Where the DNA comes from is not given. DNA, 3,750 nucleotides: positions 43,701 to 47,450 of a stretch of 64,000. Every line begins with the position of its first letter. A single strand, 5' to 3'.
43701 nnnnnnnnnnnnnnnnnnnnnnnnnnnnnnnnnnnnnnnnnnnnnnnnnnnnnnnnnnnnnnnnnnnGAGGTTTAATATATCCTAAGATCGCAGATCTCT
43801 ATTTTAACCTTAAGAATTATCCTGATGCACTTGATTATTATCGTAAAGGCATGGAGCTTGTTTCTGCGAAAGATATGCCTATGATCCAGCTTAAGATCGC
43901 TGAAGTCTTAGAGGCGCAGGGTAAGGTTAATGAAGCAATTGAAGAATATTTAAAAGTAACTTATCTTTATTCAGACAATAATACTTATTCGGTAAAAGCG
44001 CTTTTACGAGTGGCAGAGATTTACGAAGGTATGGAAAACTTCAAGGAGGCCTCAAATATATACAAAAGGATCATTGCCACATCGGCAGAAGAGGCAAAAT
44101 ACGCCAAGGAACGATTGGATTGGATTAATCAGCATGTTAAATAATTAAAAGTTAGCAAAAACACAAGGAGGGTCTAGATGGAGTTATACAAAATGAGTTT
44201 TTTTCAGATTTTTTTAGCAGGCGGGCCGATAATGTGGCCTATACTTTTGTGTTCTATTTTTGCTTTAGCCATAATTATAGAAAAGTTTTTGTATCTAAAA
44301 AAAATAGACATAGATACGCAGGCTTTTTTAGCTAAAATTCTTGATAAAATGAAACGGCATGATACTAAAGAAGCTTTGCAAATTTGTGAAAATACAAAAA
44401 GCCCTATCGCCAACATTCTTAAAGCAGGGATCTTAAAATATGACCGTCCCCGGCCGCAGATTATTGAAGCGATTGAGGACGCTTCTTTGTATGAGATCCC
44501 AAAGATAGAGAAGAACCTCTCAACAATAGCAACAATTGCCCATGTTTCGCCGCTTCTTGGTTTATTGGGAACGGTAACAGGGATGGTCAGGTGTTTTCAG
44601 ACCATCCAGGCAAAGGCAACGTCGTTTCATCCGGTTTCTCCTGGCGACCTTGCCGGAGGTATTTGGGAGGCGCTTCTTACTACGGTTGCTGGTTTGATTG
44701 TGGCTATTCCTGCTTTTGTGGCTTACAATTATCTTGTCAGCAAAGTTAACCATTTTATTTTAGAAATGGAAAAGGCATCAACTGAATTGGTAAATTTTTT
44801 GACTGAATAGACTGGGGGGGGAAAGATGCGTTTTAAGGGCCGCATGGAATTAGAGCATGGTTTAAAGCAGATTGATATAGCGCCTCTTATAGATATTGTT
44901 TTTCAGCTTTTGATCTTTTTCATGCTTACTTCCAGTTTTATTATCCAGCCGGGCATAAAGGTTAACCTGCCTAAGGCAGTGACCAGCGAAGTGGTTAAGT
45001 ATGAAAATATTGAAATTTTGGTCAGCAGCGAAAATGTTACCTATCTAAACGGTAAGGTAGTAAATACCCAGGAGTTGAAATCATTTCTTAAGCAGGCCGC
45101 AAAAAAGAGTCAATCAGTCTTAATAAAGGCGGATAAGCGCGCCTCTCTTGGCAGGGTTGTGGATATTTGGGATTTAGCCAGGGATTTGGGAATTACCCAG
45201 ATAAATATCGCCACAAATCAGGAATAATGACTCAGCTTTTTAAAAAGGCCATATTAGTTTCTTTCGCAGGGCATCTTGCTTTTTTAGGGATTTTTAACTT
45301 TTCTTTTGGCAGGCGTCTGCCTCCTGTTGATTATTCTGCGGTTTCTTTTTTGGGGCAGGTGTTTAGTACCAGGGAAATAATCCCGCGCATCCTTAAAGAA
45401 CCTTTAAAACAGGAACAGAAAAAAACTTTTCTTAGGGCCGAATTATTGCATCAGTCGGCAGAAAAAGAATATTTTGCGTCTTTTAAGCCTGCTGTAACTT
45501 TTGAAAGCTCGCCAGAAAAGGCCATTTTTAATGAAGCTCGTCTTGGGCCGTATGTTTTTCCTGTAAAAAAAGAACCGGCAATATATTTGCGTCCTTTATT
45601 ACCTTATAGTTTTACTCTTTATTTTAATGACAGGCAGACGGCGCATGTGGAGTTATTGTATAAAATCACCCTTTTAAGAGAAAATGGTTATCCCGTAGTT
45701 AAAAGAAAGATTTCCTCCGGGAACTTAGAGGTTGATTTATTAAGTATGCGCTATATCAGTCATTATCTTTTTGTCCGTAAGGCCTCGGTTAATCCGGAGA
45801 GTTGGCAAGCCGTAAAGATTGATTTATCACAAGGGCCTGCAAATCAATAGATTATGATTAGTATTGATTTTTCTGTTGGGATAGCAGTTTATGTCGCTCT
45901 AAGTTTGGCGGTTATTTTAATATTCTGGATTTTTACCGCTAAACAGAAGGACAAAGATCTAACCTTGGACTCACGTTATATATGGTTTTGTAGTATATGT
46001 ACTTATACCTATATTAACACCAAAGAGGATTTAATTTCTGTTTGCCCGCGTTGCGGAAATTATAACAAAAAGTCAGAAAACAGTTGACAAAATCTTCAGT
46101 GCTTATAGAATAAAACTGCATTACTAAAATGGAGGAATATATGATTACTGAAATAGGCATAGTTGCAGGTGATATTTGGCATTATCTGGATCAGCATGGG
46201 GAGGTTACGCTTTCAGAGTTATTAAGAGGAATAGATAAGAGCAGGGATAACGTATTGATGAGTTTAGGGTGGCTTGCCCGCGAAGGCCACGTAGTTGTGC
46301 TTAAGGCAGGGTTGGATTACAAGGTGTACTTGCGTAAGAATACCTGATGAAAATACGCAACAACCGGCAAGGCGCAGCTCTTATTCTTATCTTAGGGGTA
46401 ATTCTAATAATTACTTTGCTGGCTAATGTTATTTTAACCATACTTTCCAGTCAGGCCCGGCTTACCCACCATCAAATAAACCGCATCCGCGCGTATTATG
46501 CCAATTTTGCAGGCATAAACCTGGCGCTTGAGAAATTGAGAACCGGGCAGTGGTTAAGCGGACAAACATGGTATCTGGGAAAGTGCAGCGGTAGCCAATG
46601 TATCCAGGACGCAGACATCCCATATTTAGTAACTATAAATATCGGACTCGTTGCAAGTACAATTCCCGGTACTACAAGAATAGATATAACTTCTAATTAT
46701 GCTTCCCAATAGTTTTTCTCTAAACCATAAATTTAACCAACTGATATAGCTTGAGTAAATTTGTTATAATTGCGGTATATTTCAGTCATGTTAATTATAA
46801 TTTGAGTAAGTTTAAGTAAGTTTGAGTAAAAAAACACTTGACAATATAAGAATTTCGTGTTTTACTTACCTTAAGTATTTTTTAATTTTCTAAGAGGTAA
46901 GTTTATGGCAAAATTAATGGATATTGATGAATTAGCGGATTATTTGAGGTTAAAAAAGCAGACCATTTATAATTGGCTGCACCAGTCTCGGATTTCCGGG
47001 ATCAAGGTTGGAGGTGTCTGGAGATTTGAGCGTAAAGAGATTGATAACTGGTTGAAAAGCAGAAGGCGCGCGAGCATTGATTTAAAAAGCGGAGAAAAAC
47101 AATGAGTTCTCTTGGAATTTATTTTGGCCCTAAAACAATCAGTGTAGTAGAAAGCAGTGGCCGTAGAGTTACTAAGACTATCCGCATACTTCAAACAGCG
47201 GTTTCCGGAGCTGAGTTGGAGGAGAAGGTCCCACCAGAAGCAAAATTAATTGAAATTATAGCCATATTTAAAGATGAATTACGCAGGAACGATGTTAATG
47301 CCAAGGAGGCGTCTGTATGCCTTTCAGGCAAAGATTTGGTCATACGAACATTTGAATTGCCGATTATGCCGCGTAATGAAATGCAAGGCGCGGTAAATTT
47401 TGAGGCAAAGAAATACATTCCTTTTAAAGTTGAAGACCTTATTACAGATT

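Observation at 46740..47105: Direct-repeat array and small HTH_17 protein heading the pilMNOPQ-pilB-pilC operon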

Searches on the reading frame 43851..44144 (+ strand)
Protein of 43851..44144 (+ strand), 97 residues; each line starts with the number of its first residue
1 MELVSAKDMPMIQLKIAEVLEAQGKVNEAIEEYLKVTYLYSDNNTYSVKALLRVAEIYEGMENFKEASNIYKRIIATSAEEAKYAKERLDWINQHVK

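Call 26: search_protein_families(library=pfam, proteins=[window:43851-44144:+], max_evalue=0.001)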
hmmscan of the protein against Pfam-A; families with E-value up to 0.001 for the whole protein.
window:43851-44144:+ (97 aa): 10 families
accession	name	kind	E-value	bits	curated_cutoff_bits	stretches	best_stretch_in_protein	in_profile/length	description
PF13424.12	TPR_12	-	3.3e-07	30.9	30.1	1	9-76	2-73/77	Tetratricopeptide repeat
PF14938.12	SNAP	-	6e-07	29.6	25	1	13-81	117-188/282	Soluble NSF attachment protein, SNAP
PF13174.12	TPR_6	-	7.4e-07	29.9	26.3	0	13-42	3-32/33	Tetratricopeptide repeat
PF13181.12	TPR_8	-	1.3e-06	28.6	25.7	0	14-43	5-34/34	Tetratricopeptide repeat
PF07719.23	TPR_2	-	4.5e-06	26.8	27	0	15-43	6-34/34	Tetratricopeptide repeat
PF13428.12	TPR_14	-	1.5e-05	25.6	23.5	0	49-85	2-38/44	Tetratricopeptide repeat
PF14559.12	TPR_19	-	5.2e-05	23.9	25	0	47-85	24-62/68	Tetratricopeptide repeat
PF13176.12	TPR_7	-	7.4e-05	23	27.9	0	50-77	1-28/36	Tetratricopeptide repeat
PF00515.34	TPR_1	-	0.00016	21.8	27.8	0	49-75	2-28/34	Tetratricopeptide repeat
PF23241.1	HAT_PRP39_C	-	0.0009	19.8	33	0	6-40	89-123/139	PRP39 C-terminal HAT repeat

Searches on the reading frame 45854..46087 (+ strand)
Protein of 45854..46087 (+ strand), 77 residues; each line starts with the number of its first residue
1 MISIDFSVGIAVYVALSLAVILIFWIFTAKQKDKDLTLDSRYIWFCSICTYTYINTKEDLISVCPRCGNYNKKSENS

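Call 7: search_protein_families(library=pfam, proteins=[window:45854-46087:+], max_evalue=0.01)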
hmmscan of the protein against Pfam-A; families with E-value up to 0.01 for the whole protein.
window:45854-46087:+ (77 aa): 3 families
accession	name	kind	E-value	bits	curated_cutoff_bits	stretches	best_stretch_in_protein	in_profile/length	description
PF21349.2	RUBY_RBDX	-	0.0039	17.1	26.5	1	44-68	1-23/30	Rubrerythrin, rubredoxin-like domain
PF19133.5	DUF5816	-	0.0048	17.5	26.9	1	37-75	28-66/72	Family of unknown function (DUF5816)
PF06906.16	DUF1272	-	0.0091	16.5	25.3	0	33-68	12-48/57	Protein of unknown function (DUF1272)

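Call 8: search_protein_families(library=ncbifam, proteins=[window:45854-46087:+], max_evalue=0.01)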
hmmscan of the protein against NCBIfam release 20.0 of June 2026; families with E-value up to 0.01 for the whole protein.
window:45854-46087:+ (77 aa): 0 families

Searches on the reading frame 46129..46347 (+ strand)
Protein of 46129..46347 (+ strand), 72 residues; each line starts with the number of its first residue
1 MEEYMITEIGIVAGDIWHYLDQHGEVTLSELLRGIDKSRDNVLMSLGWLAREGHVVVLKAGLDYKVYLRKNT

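Call 7: search_protein_families(library=pfam, proteins=[window:46129-46347:+], max_evalue=0.01)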
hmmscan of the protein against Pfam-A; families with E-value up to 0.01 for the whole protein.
window:46129-46347:+ (72 aa): 1 family
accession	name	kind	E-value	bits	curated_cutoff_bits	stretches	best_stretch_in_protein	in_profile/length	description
PF10771.15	DUF2582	-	1.7e-14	54.2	24.2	1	1-62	1-59/65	Winged helix-turn-helix domain (DUF2582)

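Call 8: search_protein_families(library=ncbifam, proteins=[window:46129-46347:+], max_evalue=0.01)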
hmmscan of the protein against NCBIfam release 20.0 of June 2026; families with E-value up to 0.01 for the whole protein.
window:46129-46347:+ (72 aa): 0 families

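Call 59: find_homologous_proteins(query=window:46129-46344:+)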
Query window:46129-46344:+ (72 aa): 3851 proteins with E <= 0.001 among 3852 candidates; the best 120 are listed.
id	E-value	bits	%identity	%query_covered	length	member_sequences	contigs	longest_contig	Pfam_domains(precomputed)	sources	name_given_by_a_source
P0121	1.5e-37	144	100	94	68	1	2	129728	PF10771.16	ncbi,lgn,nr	ncbi:MAG: winged helix-turn-helix domain-containing protein [Candidatus Omnitrophica bacterium]|nr:w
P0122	2.6e-35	137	89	100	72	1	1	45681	PF10771.16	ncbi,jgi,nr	ncbi:MAG: winged helix-turn-helix domain-containing protein [Candidatus Omnitrophica bacterium]|jgi:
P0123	1.5e-33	131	90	94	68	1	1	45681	PF10771.16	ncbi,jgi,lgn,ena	-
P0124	9.6e-31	122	78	100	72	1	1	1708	PF10771.16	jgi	-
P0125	9.9e-31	122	86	92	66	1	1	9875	PF10771.16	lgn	-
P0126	1.3e-30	122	85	93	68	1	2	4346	PF10771.16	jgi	jgi:hypothetical protein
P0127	2.7e-30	121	82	94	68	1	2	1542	PF10771.16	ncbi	-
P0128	3.0e-30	121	85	93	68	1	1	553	PF10771.16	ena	-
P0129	4.2e-30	120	82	94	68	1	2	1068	PF10771.16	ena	-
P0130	4.8e-30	120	84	93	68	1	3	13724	PF10771.16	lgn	-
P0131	5.2e-30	120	82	94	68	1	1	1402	PF10771.16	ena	-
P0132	6.4e-30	120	84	93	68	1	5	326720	PF10771.16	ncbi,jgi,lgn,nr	ncbi:MAG: hypothetical protein FJZ09_03225 [Candidatus Omnitrophica bacterium]|nr:hypothetical prote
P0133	8.3e-30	119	79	94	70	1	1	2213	PF10771.16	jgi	-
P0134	9.4e-30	119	81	94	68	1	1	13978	PF10771.16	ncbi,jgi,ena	ncbi:MAG: winged helix-turn-helix domain-containing protein [Candidatus Omnitrophota bacterium]|jgi:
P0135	1.0e-29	119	81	94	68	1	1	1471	PF10771.16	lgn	-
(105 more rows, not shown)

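Call 66: predict_structure(alignment_id=A2)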
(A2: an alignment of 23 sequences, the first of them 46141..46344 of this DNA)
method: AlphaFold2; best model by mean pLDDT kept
length: 68 residues; sequences in the alignment: 23
mean_pLDDT: 92.4   pTM: 0.79
mean pLDDT of the five models: 92.4, 91.9, 90.7, 89.2, 89.1
residues with pLDDT >= 90: 59; 70-90: 5; 50-70: 3; < 50: 1
segments of 3 or more residues with pLDDT < 50: none
pLDDT, mean of each block of 10 residues (from residue 1): 81 96 97 95 95 96 85
secondary structure, 60 per line:
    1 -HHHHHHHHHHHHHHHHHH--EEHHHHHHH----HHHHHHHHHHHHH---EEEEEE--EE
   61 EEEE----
elements in order: H2-19 H24-30 H35-47 E51-56 E59-64

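Call 68: fold_search(model_id=the predicted structure, library=pdb)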
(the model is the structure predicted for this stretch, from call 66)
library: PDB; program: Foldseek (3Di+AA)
matches with E <= 10: 1533; with E <= 0.001: 0
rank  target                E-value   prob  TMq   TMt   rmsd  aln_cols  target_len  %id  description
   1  2l02_MODEL_1_A        1.8e-03  1.00  0.76  0.64   1.6        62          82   31  Solution NMR Structure of protein BT2368 from Bacteroides thetaiotaomicron, Northeast Structural Genomics Cons (released 2010-08-25)
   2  2l01_MODEL_1_A        2.5e-03  1.00  0.83  0.74   2.1        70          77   27  Solution NMR Structure of protein BVU3908 from Bacteroides vulgatus, Northeast Structural Genomics Consortium  (released 2010-08-25)
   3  6o8l                  2.8e-03  1.00  0.82  0.62   2.9        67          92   22  Crystal Structure of C9S apo and reduced Sulfide-responsive transcriptional repressor (SqrR) from Rhodobacter capsulatus (released 2020-04-01)
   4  2mh2_MODEL_1_A        3.6e-03  1.00  0.68  0.72   2.6        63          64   21  Structural insights into the DNA recognition and protein interaction domains reveal fundamental homologous DNA (released 2014-04-16)
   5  3f6o_A                3.9e-03  1.00  0.70  0.51   4.0        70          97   18  Crystal structure of ArsR family transcriptional regulator, RHA00566 (released 2008-11-25)
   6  4ooi_C                4.4e-03  1.00  0.68  0.51   2.1        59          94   24  Reduced HlyU from Vibrio cholerae N16961 (released 2014-12-31)
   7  6o8n_A                5.3e-03  1.00  0.71  0.52   3.0        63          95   24  Crystal Structure of C9S tetrasulfide state of Sulfide-responsive transcriptional repressor (SqrR) from Rhodobacter ca (released 2020-04-01)
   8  6o8m                  5.7e-03  1.00  0.70  0.52   3.4        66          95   23  Crystal Structure of C9S apo Sulfide-responsive transcriptional repressor (SqrR) from Rhodobacter capsulated bound to di (released 2020-04-01)
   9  6o8n_B                8.3e-03  1.00  0.81  0.58   1.2        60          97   25  Crystal Structure of C9S tetrasulfide state of Sulfide-responsive transcriptional repressor (SqrR) from Rhodobacter ca (released 2020-04-01)
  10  4rs8_B                8.3e-03  1.00  0.76  0.65   1.3        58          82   24  Apo structure of novel pNOB8 plasmid centromere binding protein (released 2015-09-16)
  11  4asn_A                8.9e-03  1.00  0.76  0.59   2.0        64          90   20  TubR from Bacillus megaterium pBM400 (released 2012-10-03)
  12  6o8o_B                8.9e-03  1.00  0.70  0.46   3.0        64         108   23  Crystal Structure of C9S disulfide state of Sulfide-responsive transcriptional repressor (SqrR) from Rhodobacter capsu (released 2020-04-01)
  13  4ooi_B                8.9e-03  1.00  0.70  0.52   2.1        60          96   23  Reduced HlyU from Vibrio cholerae N16961 (released 2014-12-31)
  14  3bja                  9.5e-03  1.00  0.71  0.37   1.7        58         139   24  Crystal structure of putative MarR-like transcription regulator (NP_978771.1) from Bacillus cereus ATCC 10987 at 2.38 A  (released 2007-12-11)
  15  3jth_B                1.0e-02  1.00  0.76  0.58   1.6        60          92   23  Crystal structure of a transcriptional regulator HlyU from Vibrio vulnificus CMCP6 (released 2010-03-16)
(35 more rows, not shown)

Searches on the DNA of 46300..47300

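Call 30: search_rna_families(source=window, start=46300, end=47300, threshold=evalue, max_evalue=1)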
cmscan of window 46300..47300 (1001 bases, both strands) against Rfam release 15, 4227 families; matches with E-value up to 1: 0.
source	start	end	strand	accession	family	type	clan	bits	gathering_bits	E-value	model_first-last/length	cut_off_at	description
